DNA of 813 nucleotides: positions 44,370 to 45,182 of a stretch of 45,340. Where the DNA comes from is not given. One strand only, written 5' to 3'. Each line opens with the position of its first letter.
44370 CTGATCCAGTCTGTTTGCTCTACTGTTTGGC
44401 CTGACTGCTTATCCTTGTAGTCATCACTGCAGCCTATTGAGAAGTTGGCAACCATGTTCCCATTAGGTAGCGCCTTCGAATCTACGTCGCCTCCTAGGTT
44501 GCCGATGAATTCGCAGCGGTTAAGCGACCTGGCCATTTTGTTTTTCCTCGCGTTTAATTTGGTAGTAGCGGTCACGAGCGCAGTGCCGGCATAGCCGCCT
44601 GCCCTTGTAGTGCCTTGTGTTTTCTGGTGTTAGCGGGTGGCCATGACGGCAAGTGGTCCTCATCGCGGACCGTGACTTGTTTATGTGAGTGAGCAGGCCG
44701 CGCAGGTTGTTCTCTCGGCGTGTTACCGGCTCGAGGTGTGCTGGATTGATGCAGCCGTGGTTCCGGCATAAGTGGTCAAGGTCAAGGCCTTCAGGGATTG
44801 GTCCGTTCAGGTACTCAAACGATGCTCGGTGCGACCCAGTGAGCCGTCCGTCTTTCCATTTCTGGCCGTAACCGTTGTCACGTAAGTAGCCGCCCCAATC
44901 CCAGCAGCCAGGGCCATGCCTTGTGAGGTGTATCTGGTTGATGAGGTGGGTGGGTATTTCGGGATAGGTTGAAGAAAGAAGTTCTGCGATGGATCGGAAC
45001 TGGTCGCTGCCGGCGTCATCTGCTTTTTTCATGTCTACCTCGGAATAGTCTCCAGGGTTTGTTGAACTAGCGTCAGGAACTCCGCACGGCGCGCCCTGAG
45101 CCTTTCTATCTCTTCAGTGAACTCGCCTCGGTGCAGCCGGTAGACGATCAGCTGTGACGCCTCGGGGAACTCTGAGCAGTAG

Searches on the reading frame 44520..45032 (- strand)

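Call 96: search_protein_families(library=pfam, proteins=[window:44520-45032:-], max_evalue=0.001)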
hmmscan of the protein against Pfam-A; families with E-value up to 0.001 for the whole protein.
window:44520-45032:- (170 aa): 1 family
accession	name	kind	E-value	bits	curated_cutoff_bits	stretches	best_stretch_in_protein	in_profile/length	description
PF13392.12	HNH_3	-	3.4e-12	46.2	24.8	1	68-109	4-45/46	HNH endonuclease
